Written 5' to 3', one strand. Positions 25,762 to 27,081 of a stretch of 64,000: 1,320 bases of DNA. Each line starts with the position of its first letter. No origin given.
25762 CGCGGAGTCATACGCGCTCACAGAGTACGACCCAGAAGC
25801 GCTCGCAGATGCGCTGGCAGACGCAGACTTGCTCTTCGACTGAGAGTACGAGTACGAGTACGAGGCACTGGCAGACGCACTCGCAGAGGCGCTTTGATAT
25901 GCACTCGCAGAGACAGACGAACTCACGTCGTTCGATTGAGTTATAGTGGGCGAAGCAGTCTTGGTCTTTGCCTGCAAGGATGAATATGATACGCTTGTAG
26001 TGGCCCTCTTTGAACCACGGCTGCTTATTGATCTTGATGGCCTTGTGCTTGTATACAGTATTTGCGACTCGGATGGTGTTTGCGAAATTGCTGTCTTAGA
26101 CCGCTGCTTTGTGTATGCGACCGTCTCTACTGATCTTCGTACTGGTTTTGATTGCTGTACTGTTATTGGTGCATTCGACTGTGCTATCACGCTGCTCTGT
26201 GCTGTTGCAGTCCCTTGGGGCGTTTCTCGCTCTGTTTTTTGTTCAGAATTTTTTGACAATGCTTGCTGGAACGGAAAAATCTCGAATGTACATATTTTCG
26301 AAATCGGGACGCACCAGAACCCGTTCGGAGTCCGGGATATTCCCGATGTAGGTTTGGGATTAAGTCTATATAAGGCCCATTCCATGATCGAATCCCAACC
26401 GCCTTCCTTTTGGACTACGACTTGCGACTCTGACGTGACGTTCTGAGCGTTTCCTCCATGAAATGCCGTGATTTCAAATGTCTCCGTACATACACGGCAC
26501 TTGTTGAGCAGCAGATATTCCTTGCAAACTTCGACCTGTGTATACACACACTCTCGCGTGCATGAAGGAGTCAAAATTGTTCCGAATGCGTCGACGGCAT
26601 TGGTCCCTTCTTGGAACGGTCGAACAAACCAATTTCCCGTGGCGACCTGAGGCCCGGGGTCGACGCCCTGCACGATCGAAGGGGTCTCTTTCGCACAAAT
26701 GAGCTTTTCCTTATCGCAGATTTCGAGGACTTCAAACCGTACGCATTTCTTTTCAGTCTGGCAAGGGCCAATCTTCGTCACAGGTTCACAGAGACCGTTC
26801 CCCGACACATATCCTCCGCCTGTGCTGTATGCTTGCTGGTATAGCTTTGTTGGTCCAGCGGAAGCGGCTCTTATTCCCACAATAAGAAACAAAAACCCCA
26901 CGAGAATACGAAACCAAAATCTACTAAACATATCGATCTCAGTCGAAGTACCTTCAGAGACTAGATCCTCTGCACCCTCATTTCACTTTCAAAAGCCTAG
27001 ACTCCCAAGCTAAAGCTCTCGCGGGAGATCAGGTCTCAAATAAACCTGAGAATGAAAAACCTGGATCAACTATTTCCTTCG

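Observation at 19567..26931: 2454-aa secreted Ser/Ala protein built on a 5-kb in-frame minisatellite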

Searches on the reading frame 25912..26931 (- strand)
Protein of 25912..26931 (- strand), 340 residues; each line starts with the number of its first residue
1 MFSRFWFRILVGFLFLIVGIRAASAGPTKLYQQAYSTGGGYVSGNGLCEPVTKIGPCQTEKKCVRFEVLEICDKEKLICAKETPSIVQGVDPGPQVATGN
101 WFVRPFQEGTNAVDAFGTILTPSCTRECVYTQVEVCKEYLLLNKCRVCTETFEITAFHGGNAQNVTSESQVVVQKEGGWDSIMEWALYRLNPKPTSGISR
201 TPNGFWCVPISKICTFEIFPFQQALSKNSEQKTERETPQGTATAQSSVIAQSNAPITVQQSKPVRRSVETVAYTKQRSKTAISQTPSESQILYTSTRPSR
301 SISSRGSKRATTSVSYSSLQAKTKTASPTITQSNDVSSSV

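Call 7: search_protein_families(library=pfam, proteins=[window:26017-26931:-], max_evalue=0.01)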
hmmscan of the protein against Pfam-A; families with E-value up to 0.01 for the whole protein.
window:26017-26931:- (305 aa): 0 families

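Call 10: find_homologous_proteins(query=window:25912-26931:-, max_evalue=0.01)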
Query window:25912-26931:- (340 aa): 1 proteins with E <= 0.01 among 1261 candidates.
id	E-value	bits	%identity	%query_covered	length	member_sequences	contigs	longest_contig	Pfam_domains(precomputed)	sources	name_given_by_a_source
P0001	2.8e-191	653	99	88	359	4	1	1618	-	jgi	jgi:hypothetical protein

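Call 12: find_encoding_contigs(protein=P0001, flank=5000)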
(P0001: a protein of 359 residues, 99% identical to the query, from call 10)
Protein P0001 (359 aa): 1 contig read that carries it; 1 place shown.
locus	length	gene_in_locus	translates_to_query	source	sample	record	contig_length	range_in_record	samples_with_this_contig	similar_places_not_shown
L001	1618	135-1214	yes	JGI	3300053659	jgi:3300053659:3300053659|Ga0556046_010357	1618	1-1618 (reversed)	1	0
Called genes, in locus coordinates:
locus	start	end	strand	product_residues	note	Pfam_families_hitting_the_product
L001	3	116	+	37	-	?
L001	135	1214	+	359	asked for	-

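Call 15: list_cluster_members(proteins=[P0001, P0002, P0003, P0004])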
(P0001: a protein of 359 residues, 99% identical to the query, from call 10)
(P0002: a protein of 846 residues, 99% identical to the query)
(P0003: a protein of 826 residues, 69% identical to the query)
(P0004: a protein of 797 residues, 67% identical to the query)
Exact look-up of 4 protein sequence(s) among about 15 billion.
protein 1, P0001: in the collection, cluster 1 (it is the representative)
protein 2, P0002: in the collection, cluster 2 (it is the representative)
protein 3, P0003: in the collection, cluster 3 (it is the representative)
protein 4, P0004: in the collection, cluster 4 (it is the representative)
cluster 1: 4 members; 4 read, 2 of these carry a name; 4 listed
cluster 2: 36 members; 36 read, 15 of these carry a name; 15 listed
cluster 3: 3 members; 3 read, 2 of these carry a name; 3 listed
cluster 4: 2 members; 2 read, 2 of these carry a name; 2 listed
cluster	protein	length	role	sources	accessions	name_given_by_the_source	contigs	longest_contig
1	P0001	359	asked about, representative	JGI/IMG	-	hypothetical protein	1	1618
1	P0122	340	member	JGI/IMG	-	hypothetical protein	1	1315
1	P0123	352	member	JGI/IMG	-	-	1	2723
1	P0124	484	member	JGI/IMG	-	-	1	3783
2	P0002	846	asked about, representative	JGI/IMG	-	-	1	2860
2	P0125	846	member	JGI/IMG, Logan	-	tetratricopeptide (TPR) repeat protein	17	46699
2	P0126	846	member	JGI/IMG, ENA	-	tetratricopeptide (TPR) repeat protein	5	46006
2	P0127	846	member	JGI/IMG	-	tetratricopeptide (TPR) repeat protein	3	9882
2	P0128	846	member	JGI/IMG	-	tetratricopeptide (TPR) repeat protein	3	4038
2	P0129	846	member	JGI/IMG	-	tetratricopeptide (TPR) repeat protein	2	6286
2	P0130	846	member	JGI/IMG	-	tetratricopeptide (TPR) repeat protein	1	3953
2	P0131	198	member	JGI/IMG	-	tetratricopeptide (TPR) repeat protein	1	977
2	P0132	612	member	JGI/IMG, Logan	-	tetratricopeptide (TPR) repeat protein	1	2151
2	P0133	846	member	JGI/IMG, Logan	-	tetratricopeptide (TPR) repeat protein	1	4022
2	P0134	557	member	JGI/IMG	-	tetratricopeptide (TPR) repeat protein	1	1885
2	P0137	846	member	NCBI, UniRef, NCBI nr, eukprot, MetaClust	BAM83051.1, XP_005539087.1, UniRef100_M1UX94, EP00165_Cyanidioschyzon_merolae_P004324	probable N-terminal acetyltransferase [Cyanidioschyzon merolae strain 10D] | Probable N-terminal acetyltransferase n=1 Tax=Cyanidioschyzon merolae (strain NIES-3377 / ... | XP_005539087.1 probable N-terminal acetyltransferase [Cyanidioschyzon merolae strain 10D]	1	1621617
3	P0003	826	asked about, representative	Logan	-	-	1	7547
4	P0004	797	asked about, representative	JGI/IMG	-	peptide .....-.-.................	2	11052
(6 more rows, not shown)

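Call 32: find_encoding_contigs(protein=P0124, flank=5000)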
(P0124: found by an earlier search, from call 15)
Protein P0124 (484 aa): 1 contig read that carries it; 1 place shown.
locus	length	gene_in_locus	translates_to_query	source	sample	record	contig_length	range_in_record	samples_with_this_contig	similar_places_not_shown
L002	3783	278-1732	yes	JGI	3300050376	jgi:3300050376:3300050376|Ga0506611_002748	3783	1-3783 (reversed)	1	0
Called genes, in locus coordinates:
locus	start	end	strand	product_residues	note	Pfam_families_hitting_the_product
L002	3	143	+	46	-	?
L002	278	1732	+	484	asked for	-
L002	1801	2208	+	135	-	PF05047:L51_S25_CI-B8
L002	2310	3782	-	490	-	?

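Call 33: find_encoding_contigs(protein=P0123, flank=5000)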
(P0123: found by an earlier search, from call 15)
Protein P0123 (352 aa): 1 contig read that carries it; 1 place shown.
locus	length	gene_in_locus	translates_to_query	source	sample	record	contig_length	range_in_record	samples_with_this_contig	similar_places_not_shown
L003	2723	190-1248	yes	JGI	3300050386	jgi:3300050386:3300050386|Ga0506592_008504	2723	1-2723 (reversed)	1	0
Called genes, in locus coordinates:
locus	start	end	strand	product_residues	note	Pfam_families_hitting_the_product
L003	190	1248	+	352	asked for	-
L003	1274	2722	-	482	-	?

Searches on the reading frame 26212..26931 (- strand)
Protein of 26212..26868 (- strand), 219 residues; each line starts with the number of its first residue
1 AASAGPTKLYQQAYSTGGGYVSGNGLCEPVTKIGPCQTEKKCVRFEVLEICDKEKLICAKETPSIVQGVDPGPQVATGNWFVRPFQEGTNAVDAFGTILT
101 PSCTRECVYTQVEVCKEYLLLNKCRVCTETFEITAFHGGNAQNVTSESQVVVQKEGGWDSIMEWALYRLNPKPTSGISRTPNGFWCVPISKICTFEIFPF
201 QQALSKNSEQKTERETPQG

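Call 37: search_protein_representatives(protein=window:26212-26868:-)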
Query: 219 residues. Proteins with E-value up to 0.001 (for the whole library): 3; up to 1e-10: 2; up to 1e-30: 1. The best 3 are listed.
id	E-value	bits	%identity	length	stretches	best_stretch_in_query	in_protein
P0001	3.4e-132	455.1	99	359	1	21-219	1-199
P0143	2.4e-14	69.7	31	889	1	26-202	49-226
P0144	3.5e-06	43.0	37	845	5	18-47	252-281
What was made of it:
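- The N-domain family is absent from the walled sister genera Cyanidiococcus and Cyanidium (call 37), so it cannot be a conserved wall scaffold.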

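Call 39: list_cluster_members(proteins=[P0143, P0144, P0142])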
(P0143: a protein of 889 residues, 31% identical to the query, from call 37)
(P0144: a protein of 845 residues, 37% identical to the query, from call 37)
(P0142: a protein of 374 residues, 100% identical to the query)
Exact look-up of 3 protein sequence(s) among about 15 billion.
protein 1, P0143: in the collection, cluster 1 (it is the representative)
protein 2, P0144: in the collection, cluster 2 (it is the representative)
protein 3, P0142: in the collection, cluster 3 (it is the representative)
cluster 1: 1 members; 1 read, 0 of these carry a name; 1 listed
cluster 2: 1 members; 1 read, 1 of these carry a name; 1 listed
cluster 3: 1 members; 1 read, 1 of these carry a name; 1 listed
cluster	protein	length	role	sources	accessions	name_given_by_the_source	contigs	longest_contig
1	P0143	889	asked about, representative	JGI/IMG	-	-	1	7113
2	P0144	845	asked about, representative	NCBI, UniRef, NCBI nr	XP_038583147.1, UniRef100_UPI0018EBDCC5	uncharacterized protein LOC119909139 [Micropterus salmoides] | uncharacterized protein LOC119909139 n=1 Tax=Micropterus salmoides TaxID=27706 ...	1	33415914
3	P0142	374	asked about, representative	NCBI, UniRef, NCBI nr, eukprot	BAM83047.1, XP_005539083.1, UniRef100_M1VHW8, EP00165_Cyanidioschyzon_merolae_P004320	hypothetical protein CYME_CMT009C [Cyanidioschyzon merolae strain 10D] | Uncharacterized protein n=1 Tax=Cyanidioschyzon merolae (strain NIES-3377 / 10D) ... | XP_005539083.1 hypothetical protein CYME_CMT009C [Cyanidioschyzon merolae strain 10D]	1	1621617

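Call 40: find_encoding_contigs(protein=P0143, flank=10000)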
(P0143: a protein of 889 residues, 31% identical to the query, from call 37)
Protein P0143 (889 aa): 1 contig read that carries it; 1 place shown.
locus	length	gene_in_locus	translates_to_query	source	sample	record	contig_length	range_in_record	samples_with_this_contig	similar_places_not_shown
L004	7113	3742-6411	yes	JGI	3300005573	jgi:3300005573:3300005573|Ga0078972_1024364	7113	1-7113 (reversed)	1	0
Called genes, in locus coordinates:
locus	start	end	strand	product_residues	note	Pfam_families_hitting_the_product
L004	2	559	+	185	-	?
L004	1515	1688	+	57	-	-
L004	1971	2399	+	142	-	-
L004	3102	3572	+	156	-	-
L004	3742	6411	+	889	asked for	-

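Call 45: find_related_loci(query=A2, collection=metagenome_contigs, flank=10000)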
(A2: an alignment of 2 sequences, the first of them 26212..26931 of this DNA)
Query A2 (240 aa) in metagenome_contigs; peptide patterns used: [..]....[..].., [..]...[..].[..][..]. (x = any residue, [..] = any of these).
96 stretches matched a pattern; 6 encode a relative of the query (tblastn E <= 1e-3); 6 distinct loci.
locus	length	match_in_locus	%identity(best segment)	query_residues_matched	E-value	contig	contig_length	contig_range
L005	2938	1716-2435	100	1-240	0e+0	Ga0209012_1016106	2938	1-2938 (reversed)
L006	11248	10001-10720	100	1-240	3e-172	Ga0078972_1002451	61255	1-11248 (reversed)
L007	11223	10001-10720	100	1-240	2e-172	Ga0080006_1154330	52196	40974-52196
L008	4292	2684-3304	28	16-222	2e-19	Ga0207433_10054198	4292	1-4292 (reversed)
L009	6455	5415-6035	28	16-222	3e-19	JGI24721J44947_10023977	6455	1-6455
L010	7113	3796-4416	29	14-222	4e-19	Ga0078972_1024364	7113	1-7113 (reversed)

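Call 52: search_protein_families(library=pfam, proteins=[P0143], max_evalue=1)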
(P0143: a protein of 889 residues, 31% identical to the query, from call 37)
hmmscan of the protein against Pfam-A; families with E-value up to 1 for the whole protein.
P0143 (889 aa): 0 families

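Call 53: search_solved_structures(query=A2, max_evalue=1)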
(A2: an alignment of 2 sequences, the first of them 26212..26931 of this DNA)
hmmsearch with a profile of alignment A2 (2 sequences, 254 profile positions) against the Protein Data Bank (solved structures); distinct sequences matched with E-value up to 1: 1.
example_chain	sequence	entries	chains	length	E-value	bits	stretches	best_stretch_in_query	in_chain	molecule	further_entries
3hym_B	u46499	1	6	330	0.63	12.2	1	126-191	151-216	Cell division cycle protein 16 homolog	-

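Call 61: predict_structure(alignment_id=A2)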
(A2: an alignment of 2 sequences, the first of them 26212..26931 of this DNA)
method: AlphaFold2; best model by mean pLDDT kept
length: 240 residues; sequences in the alignment: 2
mean_pLDDT: 33.2   pTM: 0.25
mean pLDDT of the five models: 33.2, 31.5, 30.5, 27.4, 27.1
residues with pLDDT >= 90: 0; 70-90: 3; 50-70: 15; < 50: 222
segments of 3 or more residues with pLDDT < 50: 19-240
pLDDT, mean of each block of 10 residues (from residue 1): 65 56 36 22 23 26 28 28 29 26 28 28 28 33 38 38 29 26 27 26 38 40 38 40
secondary structure, 60 per line:
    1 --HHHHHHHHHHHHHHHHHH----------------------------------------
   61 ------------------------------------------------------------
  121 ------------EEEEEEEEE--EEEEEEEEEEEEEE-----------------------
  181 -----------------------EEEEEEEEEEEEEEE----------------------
elements in order: H3-20 E133-141 E144-157 E204-218
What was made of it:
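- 26227..26853 (-): Globular N-domain, residues 27-235, 12 Cys, one N-X-T sequon (N164). AF2 model unusable, pLDDT 33 (call 61).
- Tried and rejected: I discarded it and ran no fold search on it (call 61).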
